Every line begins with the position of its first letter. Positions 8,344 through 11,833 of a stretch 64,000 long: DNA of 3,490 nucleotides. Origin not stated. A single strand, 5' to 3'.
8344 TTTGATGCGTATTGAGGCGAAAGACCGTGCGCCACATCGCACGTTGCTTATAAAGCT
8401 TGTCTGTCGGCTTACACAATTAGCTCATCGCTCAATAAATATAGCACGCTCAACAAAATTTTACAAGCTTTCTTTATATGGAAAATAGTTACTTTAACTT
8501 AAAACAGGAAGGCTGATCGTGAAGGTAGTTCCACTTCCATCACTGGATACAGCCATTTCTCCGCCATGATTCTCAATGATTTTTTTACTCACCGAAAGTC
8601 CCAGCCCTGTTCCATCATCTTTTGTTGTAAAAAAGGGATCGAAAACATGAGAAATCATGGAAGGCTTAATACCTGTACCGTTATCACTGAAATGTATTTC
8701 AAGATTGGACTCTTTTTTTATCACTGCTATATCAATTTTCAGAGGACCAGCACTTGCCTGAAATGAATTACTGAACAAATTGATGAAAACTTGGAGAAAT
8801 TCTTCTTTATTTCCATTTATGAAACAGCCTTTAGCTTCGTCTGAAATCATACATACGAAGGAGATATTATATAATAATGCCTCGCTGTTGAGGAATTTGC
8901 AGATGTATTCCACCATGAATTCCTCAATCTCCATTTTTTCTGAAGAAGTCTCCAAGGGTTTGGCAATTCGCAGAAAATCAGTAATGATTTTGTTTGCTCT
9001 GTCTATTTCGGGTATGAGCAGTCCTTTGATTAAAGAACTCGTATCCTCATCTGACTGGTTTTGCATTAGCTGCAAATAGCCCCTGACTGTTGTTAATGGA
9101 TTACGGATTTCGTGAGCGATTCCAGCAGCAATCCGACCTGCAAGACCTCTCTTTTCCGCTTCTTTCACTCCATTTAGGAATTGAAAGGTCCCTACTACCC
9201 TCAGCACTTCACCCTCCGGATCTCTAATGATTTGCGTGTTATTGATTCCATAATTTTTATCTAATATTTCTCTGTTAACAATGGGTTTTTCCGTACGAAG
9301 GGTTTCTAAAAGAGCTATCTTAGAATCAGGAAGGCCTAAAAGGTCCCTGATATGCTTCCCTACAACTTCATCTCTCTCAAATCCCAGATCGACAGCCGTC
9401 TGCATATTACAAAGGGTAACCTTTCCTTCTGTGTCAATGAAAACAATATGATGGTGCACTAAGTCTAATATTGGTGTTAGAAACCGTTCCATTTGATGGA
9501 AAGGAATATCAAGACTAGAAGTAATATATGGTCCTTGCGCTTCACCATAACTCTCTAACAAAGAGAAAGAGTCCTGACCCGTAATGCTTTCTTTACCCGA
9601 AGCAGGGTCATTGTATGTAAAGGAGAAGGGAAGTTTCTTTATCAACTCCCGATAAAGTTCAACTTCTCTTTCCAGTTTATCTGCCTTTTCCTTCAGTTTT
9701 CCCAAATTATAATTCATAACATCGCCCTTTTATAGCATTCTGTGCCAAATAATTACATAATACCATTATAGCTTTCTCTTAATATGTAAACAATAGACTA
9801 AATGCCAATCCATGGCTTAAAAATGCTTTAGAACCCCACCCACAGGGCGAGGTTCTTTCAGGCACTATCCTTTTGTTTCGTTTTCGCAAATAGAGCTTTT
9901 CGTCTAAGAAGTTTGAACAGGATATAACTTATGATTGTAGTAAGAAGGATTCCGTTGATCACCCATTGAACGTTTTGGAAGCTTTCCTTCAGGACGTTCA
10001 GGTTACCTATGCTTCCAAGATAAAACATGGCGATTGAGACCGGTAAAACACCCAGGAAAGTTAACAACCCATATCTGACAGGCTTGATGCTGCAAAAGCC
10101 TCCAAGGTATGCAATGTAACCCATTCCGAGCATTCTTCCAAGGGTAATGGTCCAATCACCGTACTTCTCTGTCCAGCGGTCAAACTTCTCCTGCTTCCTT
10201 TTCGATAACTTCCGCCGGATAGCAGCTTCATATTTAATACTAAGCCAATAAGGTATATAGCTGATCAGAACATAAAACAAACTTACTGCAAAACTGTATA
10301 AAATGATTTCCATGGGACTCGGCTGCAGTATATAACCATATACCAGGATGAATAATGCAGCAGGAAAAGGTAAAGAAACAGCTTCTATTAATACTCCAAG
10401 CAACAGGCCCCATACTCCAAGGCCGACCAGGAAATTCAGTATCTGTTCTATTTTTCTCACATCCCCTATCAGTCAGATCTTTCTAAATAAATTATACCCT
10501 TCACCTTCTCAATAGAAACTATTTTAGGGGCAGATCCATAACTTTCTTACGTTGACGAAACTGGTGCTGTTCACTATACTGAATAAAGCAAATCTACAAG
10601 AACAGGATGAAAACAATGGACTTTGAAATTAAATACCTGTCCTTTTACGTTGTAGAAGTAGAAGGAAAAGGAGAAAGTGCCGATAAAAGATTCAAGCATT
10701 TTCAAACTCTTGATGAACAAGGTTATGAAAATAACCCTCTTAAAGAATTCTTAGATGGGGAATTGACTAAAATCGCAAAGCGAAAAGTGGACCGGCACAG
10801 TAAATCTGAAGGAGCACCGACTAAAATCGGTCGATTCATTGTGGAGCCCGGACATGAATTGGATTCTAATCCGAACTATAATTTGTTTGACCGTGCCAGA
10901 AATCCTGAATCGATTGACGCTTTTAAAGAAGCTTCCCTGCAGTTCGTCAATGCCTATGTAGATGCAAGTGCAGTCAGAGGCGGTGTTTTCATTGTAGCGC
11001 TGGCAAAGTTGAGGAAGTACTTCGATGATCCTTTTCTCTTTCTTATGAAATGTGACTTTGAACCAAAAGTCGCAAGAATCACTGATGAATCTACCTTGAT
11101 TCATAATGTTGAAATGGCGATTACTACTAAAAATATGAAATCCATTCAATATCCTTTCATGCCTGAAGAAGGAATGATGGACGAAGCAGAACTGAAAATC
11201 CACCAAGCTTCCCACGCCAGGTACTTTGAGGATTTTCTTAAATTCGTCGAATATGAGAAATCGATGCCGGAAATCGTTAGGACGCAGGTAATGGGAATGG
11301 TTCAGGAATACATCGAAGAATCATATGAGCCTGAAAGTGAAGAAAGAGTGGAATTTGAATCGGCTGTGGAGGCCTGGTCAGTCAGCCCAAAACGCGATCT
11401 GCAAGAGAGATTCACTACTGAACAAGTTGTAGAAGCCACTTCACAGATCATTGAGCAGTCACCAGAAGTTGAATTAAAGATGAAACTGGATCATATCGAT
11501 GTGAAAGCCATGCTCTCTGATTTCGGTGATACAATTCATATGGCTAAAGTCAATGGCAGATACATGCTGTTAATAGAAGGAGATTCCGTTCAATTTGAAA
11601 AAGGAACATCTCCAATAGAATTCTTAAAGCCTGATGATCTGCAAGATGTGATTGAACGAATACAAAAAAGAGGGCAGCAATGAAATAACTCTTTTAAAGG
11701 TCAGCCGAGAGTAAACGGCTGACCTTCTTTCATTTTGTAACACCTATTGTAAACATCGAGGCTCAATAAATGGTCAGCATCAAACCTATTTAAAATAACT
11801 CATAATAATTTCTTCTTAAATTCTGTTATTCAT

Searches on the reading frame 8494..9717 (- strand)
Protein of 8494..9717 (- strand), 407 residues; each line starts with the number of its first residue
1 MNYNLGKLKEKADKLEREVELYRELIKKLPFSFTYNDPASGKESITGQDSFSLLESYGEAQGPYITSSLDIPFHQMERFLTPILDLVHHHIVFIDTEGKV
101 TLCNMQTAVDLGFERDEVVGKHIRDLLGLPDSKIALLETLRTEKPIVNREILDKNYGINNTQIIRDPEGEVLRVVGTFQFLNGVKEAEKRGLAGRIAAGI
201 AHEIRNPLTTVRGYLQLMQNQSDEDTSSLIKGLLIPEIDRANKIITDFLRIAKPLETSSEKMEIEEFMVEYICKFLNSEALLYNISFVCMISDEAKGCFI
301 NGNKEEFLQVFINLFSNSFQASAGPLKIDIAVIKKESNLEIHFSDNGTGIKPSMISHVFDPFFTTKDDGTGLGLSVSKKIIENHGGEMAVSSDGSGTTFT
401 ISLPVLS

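Call 39: search_protein_families(library=pfam, proteins=[window:8494-9717:-], max_evalue=0.00001)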
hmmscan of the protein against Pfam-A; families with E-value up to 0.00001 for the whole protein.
window:8494-9717:- (407 aa): 3 families
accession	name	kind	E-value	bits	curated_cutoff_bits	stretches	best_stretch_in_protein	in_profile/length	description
PF02518.31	HATPase_c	-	7.7e-24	84.7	26.4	1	304-405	3-109/111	Histidine kinase-, DNA gyrase B-, and HSP90-like ATPase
PF00512.31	HisKA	-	4.2e-12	46.4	26.9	1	194-253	3-62/66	His Kinase A (phospho-acceptor) domain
PF13426.13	PAS_9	-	3.2e-08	34.2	27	1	90-178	3-98/103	PAS domain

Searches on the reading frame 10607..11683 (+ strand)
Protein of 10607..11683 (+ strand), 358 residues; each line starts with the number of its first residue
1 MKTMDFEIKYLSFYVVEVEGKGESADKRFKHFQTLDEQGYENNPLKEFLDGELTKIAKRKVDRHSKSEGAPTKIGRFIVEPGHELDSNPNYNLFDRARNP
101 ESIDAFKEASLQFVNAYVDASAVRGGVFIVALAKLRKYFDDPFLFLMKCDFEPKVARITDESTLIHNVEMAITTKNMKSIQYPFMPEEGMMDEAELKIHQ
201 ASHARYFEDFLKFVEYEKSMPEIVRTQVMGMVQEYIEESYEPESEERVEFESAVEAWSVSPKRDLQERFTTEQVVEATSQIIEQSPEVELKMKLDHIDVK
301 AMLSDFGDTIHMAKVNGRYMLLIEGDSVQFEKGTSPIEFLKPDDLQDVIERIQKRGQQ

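Call 39: search_protein_families(library=pfam, proteins=[window:10607-11683:+], max_evalue=0.00001)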
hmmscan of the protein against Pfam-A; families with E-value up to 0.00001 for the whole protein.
window:10607-11683:+ (358 aa): 2 families
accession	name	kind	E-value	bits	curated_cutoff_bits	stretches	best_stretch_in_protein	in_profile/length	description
PF13039.11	DUF3900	-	3.5e-131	437.1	27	1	5-257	1-253/253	Protein of unknown function (DUF3900)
PF13037.11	DUF3898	-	1.5e-44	150.5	25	1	264-353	1-90/90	Domain of unknown function (DUF3898)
